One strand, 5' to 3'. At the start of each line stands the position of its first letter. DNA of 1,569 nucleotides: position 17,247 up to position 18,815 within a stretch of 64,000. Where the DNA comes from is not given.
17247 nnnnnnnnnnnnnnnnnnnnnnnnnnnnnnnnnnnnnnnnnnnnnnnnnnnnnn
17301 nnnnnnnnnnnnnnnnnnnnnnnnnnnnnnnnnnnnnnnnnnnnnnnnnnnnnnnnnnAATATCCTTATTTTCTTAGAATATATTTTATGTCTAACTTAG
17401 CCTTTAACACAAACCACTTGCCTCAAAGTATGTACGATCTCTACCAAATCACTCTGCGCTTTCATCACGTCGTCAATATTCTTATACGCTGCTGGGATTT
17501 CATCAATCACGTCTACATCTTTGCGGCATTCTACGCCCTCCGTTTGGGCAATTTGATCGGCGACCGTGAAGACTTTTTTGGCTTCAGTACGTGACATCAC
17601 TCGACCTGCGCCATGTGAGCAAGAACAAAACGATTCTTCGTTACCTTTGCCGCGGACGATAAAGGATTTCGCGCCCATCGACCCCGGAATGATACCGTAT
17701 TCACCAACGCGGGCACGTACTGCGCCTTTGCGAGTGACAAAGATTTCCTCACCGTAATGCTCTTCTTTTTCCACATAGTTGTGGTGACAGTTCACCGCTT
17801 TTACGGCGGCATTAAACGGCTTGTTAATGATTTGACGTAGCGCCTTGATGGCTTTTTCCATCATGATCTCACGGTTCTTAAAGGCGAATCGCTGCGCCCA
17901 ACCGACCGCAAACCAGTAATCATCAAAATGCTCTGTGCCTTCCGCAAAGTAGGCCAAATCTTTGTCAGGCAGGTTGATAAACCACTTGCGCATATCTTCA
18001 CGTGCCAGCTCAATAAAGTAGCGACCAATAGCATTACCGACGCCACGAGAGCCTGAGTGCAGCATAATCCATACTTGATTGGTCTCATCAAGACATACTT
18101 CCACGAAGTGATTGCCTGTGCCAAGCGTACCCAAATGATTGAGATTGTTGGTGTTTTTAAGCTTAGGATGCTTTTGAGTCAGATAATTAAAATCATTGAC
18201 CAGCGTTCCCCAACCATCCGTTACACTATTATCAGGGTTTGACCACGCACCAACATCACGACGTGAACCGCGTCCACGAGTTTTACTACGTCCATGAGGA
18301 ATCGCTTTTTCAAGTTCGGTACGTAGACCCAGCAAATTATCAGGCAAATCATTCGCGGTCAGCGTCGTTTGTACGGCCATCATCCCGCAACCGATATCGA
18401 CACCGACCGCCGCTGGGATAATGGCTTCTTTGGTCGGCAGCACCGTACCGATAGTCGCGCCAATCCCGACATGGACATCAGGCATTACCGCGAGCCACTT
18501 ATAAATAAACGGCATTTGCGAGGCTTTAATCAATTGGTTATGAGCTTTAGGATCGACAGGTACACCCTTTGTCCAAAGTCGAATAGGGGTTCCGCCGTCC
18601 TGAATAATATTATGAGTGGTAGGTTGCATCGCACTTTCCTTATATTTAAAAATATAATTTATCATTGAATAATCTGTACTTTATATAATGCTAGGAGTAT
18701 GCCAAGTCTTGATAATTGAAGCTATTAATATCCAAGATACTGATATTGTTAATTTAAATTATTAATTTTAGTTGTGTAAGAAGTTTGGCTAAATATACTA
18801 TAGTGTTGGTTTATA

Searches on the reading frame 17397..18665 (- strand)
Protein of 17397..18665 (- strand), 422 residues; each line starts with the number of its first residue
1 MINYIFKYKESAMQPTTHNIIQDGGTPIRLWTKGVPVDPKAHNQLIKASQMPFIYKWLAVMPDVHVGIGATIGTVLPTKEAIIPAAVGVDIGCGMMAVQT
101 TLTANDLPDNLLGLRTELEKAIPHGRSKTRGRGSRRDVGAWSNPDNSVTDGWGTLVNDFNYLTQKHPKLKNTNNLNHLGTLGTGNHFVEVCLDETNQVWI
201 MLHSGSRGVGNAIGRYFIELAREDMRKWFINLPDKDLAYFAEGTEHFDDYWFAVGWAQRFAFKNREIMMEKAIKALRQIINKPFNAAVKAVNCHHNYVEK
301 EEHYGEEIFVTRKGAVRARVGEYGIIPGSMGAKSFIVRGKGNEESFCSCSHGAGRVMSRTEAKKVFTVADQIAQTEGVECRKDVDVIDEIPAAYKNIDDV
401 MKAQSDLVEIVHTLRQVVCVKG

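Call 3: search_protein_families(library=pfam, proteins=[window:17397-18665:-], max_evalue=0.01)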
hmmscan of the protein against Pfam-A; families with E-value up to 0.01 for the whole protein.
window:17397-18665:- (422 aa): 1 family
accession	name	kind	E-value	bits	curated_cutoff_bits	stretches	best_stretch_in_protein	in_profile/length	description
PF01139.22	RtcB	-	6e-131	438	27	1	44-422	1-426/426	tRNA-splicing ligase RtcB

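Call 8: search_protein_families(library=ncbifam, proteins=[window:17397-18665:-], max_evalue=0.01)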
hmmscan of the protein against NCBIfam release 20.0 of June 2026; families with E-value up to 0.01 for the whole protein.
window:17397-18665:- (422 aa): 4 families
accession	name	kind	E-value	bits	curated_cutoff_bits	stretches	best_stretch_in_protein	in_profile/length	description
NF052663.1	RtcB_rel_intein2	exception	9.2e-137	457.5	1050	2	93-422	311-626/626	intein-containing RctB family protein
NF007153.0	PRK09588.1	equivalog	5.2e-47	160.6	407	2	167-421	118-372/379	RNA ligase RtcB family protein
NF038162.1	RtcB_rel_intein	exception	1.3e-39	136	1150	2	176-422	674-961/961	intein-containing RtcB family protein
TIGR03073.1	release_rtcB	hypoth_equivalog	6.6e-37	127.4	271.8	2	168-415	108-355/356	RNA ligase RtcB family protein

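Call 9: search_protein_families(library=padloc, proteins=[window:17397-18665:-], max_evalue=0.01)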
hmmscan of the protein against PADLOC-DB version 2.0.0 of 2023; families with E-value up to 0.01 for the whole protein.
window:17397-18665:- (422 aa): 0 families

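Call 40: find_related_loci(query=window:17397-18629:-, collection=metagenome_contigs, flank=8000)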
Query window:17397-18629:- (410 aa) in metagenome_contigs; peptide patterns used: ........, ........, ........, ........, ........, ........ (x = any residue, [..] = any of these).
600 stretches matched a pattern (row limit reached: there are more); 599 encode a relative of the query (tblastn E <= 1e-3); the best 80 are kept; 80 distinct loci.
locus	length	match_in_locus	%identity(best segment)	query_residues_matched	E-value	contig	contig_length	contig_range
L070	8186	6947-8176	95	1-410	0e+0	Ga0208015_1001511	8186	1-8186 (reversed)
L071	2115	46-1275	93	1-410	0e+0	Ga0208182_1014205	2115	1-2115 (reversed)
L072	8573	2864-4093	89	1-410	0e+0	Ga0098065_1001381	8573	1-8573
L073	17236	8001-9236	81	1-410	0e+0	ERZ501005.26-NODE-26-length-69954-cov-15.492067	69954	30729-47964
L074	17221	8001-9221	77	2-410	0e+0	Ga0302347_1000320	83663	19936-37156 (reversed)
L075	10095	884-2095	78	6-410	0e+0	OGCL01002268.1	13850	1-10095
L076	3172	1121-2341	76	2-410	0e+0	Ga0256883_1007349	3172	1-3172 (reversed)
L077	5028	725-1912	75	11-410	0e+0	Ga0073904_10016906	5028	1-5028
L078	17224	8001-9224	70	1-410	0e+0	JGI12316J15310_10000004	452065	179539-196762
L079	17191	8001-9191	68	11-410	0e+0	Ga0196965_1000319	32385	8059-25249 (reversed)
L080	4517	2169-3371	68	9-410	0e+0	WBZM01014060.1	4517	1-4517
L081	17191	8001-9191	69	11-410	0e+0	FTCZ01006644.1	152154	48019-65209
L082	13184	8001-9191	69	11-410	0e+0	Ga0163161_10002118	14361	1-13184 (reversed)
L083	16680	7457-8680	67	1-410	0e+0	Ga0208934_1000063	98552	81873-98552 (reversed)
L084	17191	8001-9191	68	11-410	0e+0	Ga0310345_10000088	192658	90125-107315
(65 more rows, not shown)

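Call 63: search_protein_families(library=pfam, proteins=[L075:2454-2702:+, L075:2665-3114:+, L074:9225-9698:+, L074:9704-10108:+, L072:4101-4688:+, L072:5105-5551:+, L084:9231-10022:+], max_evalue=0.01)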
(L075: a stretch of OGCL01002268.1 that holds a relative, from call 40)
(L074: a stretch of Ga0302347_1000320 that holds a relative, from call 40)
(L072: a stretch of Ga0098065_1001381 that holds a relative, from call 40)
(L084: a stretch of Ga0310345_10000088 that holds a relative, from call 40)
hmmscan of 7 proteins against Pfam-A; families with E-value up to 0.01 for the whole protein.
L075:2454-2702:+ (82 aa): 2 families
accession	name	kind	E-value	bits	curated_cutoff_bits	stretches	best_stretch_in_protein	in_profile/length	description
PF04014.23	MazE_antitoxin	-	3.7e-12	46.4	24.7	1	6-41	4-39/48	Antidote-toxin recognition MazE, bacterial antitoxin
PF15937.10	PrlF_antitoxin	-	2.1e-06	28.2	32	1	5-50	3-48/99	prlF antitoxin for toxin YhaV_toxin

L075:2665-3114:+ (149 aa): 1 family
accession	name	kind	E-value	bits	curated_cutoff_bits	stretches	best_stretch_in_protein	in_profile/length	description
PF01850.27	PIN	-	4.3e-05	24.5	23.6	1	12-130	3-115/120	PIN domain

L074:9225-9698:+ (157 aa): 0 families

L074:9704-10108:+ (134 aa): 1 family
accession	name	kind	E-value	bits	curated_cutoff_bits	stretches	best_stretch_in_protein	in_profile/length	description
PF24733.1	DUF7684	-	3.9e-24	85.3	26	1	15-133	6-119/135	Domain of unknown function (DUF7684)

L072:4101-4688:+ (195 aa): 0 families

L072:5105-5551:+ (148 aa): 0 families

L084:9231-10022:+ (263 aa): 1 family
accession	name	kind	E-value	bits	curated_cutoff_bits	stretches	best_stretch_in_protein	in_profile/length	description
PF10127.15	RlaP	-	9.6e-78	261.7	23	1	11-259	1-249/249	RNA repair pathway DNA polymerase beta family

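Call 85: find_homologous_proteins(query=window:17397-18629:-, max_evalue=1e-100)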
Query window:17397-18629:- (410 aa): 8000 proteins with E <= 1e-100 among 8000 candidates; the best 120 are listed.
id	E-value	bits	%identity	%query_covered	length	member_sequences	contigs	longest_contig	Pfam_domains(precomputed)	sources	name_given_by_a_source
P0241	2.0e-269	911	94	100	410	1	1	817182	PF01139.23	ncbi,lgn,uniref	ncbi:RtcB family protein [Psychrobacter alimentarius]|uniref:RtcB family protein n=1 Tax=Psychrobact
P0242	1.7e-268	908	94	100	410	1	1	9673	PF01139.23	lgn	-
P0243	2.6e-266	901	93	100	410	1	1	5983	PF01139.23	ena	-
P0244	1.2e-264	896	92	100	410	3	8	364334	PF01139.23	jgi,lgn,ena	jgi:tRNA-splicing ligase RtcB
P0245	2.2e-261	885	91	100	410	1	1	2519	PF01139.23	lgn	-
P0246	5.7e-261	884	91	100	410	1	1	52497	PF01139.23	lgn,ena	-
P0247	6.5e-260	880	92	99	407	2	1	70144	PF01139.23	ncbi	ncbi:MAG: RtcB family protein [Psychrobacter sp.]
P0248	8.6e-259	876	91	100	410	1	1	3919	PF01139.23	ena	-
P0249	1.6e-258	875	91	100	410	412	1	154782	PF01139.23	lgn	-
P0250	2.0e-254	862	89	100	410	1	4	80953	PF01139.23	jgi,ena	jgi:tRNA-splicing ligase RtcB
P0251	2.7e-254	862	89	100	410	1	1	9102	PF01139.23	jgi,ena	-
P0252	6.5e-253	857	88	100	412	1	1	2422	PF01139.23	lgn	-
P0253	9.0e-253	857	88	100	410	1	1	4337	PF01139.23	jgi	-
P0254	2.3e-252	855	89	100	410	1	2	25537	PF01139.23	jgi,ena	-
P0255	2.5e-252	855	88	100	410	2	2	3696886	PF01139.23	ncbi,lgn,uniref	ncbi:RtcB family protein [Psychrobacter arenosus]|uniref:RtcB family protein n=1 Tax=Psychrobacter a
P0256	4.4e-252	854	89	100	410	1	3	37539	PF01139.23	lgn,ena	-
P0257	6.3e-252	854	88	100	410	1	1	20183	PF01139.23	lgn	-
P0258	1.6e-251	852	88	100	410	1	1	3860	PF01139.23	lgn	-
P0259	1.6e-250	849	88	100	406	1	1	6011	PF01139.23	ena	-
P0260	2.3e-250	849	88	100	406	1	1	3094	PF01139.23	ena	-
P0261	5.9e-250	847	88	100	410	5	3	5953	PF01139.23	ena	-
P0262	8.3e-250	847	88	100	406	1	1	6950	PF01139.23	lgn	-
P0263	1.1e-249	846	88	100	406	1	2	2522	PF01139.23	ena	-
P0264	1.1e-249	846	88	100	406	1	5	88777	PF01139.23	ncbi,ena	-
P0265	1.1e-249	846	87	100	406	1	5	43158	PF01139.23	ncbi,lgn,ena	-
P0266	1.1e-249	846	88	100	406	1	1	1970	PF01139.23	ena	-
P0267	2.9e-249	845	88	100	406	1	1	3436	PF01139.23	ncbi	-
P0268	2.9e-249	845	88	100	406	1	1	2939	PF01139.23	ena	-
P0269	3.0e-249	845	87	100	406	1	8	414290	PF01139.23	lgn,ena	-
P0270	4.1e-249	844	88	100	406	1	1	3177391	PF01139.23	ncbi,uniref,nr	ncbi:RtcB family protein [Psychrobacter sp. M13]|uniref:RtcB family protein n=1 Tax=Psychrobacter sp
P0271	4.2e-249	844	88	100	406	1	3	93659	PF01139.23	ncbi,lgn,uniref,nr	ncbi:RtcB family protein [Psychrobacter okhotskensis]|uniref:RtcB family protein n=1 Tax=Psychrobact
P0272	5.7e-249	844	87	100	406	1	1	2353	PF01139.23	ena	-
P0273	7.7e-249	844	87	100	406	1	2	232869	PF01139.23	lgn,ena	-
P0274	1.5e-248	843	87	100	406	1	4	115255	PF01139.23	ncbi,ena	-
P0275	1.5e-248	843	87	100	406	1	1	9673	PF01139.23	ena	-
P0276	1.9e-248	842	87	100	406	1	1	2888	PF01139.23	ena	-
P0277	2.0e-248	842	87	100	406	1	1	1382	PF01139.23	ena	-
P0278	2.0e-248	842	87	100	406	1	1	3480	PF01139.23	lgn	-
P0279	2.0e-248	842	88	100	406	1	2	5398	PF01139.23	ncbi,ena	-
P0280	2.0e-248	842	87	100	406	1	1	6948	PF01139.23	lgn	-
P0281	2.9e-248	842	87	100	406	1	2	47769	PF01139.23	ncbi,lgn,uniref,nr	ncbi:RtcB family protein [Psychrobacter immobilis]|uniref:RtcB family protein n=1 Tax=Psychrobacter 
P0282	3.7e-248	841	87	100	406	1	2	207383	PF01139.23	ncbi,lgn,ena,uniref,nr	ncbi:RtcB family protein [Psychrobacter sp. BF1]|uniref:RtcB family protein n=1 Tax=Psychrobacter sp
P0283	3.8e-248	841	87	100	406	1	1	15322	PF01139.23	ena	-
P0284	5.2e-248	841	87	100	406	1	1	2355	PF01139.23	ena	-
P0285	5.5e-248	841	87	100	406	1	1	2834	PF01139.23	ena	-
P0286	9.6e-248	840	87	100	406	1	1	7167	PF01139.23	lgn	-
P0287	9.7e-248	840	87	100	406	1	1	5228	PF01139.23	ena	-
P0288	1.5e-247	839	87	100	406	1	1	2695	PF01139.23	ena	-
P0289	1.9e-247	839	87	100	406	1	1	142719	PF01139.23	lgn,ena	-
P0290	1.9e-247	839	87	100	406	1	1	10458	PF01139.23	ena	-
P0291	2.0e-247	839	87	100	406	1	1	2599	PF01139.23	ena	-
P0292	2.0e-247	839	87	100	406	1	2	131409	PF01139.23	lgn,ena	-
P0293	2.0e-247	839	89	98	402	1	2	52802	PF01139.23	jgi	jgi:tRNA-splicing ligase RtcB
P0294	2.6e-247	839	87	100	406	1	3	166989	PF01139.23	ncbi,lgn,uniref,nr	ncbi:RtcB family protein [Psychrobacter urativorans]|uniref:RtcB family protein n=1 Tax=Psychrobacte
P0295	4.9e-247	838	87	100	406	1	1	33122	PF01139.23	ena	-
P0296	9.3e-247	837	87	100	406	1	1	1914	PF01139.23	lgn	-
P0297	9.7e-247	837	87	100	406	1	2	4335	PF01139.23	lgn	-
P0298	1.2e-246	836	87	100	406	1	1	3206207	PF01139.23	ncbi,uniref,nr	ncbi:RtcB family protein [Psychrobacter sp. TAE2020]|uniref:RtcB family protein n=1 Tax=Psychrobacte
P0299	1.8e-246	836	86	100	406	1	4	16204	PF01139.23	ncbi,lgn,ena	-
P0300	1.8e-246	836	87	100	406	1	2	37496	PF01139.23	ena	-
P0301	3.3e-246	835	87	100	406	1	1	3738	PF01139.23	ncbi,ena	-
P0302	3.4e-246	835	87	100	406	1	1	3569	PF01139.23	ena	-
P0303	6.3e-246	834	86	100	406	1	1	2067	PF01139.23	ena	-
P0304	9.9e-237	804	83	100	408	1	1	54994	PF01139.23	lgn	-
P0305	1.4e-236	803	82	100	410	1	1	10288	PF01139.23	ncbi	-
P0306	1.4e-236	803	83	100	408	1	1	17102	PF01139.23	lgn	-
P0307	1.9e-236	803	83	100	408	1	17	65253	PF01139.23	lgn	-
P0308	6.8e-236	801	82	100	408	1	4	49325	PF01139.23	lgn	-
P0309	6.9e-236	801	82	100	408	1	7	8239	PF01139.23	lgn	-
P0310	2.4e-235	799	82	100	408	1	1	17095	PF01139.23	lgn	-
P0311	2.5e-235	799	82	100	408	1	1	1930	PF01139.23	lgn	-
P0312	3.2e-234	795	84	99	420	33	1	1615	PF01139.23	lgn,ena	-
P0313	2.2e-233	793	82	100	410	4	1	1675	PF01139.23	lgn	-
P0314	1.4e-232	790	81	100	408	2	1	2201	PF01139.23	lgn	-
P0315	2.3e-231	786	82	100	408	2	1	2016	PF01139.23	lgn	-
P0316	1.3e-230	784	83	100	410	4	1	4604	PF01139.23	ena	-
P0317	3.7e-227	772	81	99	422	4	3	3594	PF01139.23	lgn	-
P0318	1.1e-220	751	79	99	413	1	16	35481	PF01139.23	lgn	-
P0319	5.2e-220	749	79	99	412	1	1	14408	PF01139.23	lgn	-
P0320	5.6e-220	749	79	99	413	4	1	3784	PF01139.23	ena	-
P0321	3.2e-217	739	78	99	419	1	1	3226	PF01139.23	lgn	-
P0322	4.4e-217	739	78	99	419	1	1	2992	PF01139.23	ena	-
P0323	6.1e-217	739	78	99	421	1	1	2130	PF01139.23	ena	-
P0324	8.3e-217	738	78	99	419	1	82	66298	PF01139.23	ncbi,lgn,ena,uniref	ncbi:RtcB family protein [Acinetobacter sp. TY2]|uniref:RtcB family protein n=1 Tax=Acinetobacter sp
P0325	8.4e-217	738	78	99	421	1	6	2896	PF01139.23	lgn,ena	-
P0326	1.1e-216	738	78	99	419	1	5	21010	PF01139.23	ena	-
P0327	1.1e-216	738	78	99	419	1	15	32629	PF01139.23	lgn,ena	-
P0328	1.2e-216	738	78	99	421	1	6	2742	PF01139.23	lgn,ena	-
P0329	1.3e-216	737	78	99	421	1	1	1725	PF01139.23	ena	-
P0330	1.6e-216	737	78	99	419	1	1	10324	PF01139.23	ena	-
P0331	1.6e-216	737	78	99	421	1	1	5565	PF01139.23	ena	-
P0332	3.0e-216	736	78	99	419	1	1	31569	PF01139.23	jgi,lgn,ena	-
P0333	3.0e-216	736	78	99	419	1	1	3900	PF01139.23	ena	-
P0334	3.1e-216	736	78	99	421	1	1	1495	PF01139.23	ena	-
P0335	4.1e-216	736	78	99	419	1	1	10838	PF01139.23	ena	-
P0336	4.2e-216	736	78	99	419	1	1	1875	PF01139.23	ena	-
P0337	4.8e-216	736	77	99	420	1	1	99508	PF01139.23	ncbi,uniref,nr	ncbi:RtcB family protein [Acinetobacter sp. ANC 3832]|uniref:RtcB family protein n=1 Tax=Acinetobact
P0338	4.9e-216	736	77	99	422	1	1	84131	PF01139.23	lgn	-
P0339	5.7e-216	735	78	99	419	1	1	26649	PF01139.23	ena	-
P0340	5.7e-216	735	78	99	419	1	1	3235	PF01139.23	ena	-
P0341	7.9e-216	735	78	99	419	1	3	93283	PF01139.23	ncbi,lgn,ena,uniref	ncbi:RtcB family protein [Acinetobacter sp. TY1]|uniref:RtcB family protein n=1 Tax=Acinetobacter sp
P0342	8.0e-216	735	78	99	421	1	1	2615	PF01139.23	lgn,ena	-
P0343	8.8e-216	735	78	99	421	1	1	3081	PF01139.23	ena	-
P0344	2.0e-215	734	78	99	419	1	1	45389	PF01139.23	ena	-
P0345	2.3e-215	733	77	99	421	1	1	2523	PF01139.23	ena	-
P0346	2.3e-215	733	77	100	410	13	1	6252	PF01139.23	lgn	-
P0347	2.7e-215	733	77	99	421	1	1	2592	PF01139.23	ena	-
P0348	2.8e-215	733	78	99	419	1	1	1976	PF01139.23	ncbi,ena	-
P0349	5.1e-215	732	78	99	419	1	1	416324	PF01139.23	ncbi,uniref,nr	ncbi:RtcB family protein [Acinetobacter sichuanensis]|uniref:RtcB family protein n=1 Tax=Acinetobact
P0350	5.5e-215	732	77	99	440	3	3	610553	PF01139.23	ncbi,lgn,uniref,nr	ncbi:Protein RtcB [Acinetobacter gerneri DSM 14967 = CIP 107464 = MTCC 9824]|uniref:3'-phosphate/5'-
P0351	5.8e-215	732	77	99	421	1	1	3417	PF01139.23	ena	-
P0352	5.9e-215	732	77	99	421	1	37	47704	PF01139.23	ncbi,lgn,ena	-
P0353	7.2e-215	732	78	99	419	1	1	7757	PF01139.23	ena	-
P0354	7.4e-215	732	77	100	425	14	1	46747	PF01139.23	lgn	-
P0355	8.7e-215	731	77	99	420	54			PF01139.23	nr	nr:RtcB family protein [Acinetobacter gerneri]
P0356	9.2e-215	731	77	99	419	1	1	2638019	PF01139.23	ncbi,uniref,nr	ncbi:RtcB family protein [Acinetobacter sp. Marseille-Q1623]|uniref:RtcB family protein n=1 Tax=Acin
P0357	9.3e-215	731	77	99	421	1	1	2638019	PF01139.23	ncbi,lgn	-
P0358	9.4e-215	731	77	99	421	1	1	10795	PF01139.23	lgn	-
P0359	9.5e-215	731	77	99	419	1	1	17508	PF01139.23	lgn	-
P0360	1.0e-214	731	77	99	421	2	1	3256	PF01139.23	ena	-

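Call 86: find_encoding_contigs(protein=P0241, flank=5000, max_places=2)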
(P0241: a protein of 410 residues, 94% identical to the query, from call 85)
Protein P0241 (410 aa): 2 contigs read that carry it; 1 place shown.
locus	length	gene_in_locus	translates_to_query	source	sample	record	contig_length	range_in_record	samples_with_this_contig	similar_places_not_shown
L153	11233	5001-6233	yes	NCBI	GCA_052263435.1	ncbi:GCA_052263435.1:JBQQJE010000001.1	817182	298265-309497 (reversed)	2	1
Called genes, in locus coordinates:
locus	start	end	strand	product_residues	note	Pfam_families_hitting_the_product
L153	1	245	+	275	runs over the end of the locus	PF09339:HTH_IclR, PF01614:IclR_C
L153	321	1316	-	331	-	PF07591:PT-HINT (faint)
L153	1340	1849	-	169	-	-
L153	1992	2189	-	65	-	PF07591:PT-HINT (weak)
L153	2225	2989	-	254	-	PF07591:PT-HINT (faint)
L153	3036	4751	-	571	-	PF06956:RtcR, PF00158:Sigma54_activat, PF14532:Sigma54_activ_2, PF07728:AAA_5 (weak), PF25601:AAA_lid_14 (weak)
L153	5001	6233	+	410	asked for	PF01139:RtcB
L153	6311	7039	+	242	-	-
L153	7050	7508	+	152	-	PF20935:DUF6847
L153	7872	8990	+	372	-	PF01137:RTC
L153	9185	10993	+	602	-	PF01645:Glu_synthase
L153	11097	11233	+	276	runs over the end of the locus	PF09992:NAGPA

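Call 87: find_encoding_contigs(protein=P0255, flank=5000, max_places=2)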
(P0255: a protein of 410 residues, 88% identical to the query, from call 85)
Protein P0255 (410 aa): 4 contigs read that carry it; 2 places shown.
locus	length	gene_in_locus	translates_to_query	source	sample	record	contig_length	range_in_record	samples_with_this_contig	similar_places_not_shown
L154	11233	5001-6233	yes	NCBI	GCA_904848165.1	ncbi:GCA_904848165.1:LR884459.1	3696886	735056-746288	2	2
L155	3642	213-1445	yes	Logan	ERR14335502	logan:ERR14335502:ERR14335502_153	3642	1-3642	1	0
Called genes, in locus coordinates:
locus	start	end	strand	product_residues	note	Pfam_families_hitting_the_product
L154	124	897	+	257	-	PF09339:HTH_IclR, PF01614:IclR_C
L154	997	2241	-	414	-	PF02515:CoA_transf_3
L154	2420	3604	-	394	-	PF02771:Acyl-CoA_dh_N, PF02770:Acyl-CoA_dh_M, PF00441:Acyl-CoA_dh_1, PF08028:Acyl-CoA_dh_2 (faint)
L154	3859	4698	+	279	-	PF09339:HTH_IclR, PF12802:MarR_2 (weak), PF01614:IclR_C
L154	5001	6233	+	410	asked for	PF01139:RtcB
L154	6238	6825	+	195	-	-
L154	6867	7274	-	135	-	PF01850:PIN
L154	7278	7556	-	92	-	-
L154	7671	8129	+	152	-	PF20935:DUF6847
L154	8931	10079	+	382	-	PF00004:AAA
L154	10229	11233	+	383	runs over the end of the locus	PF01137:RTC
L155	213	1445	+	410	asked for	PF01139:RtcB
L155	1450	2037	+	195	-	-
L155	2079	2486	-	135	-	PF01850:PIN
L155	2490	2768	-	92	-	-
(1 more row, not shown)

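Call 88: find_encoding_contigs(protein=P0270, flank=5000, max_places=2)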
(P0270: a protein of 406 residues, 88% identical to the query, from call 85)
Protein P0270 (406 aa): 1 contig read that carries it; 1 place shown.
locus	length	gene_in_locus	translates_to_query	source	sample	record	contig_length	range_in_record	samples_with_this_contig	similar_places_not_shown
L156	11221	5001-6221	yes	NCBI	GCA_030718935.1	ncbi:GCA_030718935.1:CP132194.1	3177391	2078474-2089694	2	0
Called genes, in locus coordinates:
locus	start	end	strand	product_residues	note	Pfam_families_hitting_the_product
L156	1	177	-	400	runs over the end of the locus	PF02771:Acyl-CoA_dh_N, PF02770:Acyl-CoA_dh_M, PF00441:Acyl-CoA_dh_1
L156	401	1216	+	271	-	PF09339:HTH_IclR, PF01614:IclR_C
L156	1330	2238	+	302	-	-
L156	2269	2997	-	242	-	PF01209:Ubie_methyltran, PF13649:Methyltransf_25, PF13847:Methyltransf_31, PF08241:Methyltransf_11, PF08242:Methyltransf_12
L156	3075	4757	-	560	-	PF06956:RtcR, PF07728:AAA_5 (faint), PF00158:Sigma54_activat, PF14532:Sigma54_activ_2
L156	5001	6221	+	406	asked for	PF01139:RtcB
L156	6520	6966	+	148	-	-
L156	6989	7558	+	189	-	-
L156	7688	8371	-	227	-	-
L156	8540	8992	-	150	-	-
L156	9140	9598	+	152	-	PF20935:DUF6847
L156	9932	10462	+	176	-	-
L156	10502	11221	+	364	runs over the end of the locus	PF01137:RTC, PF05189:RTC_insert (weak)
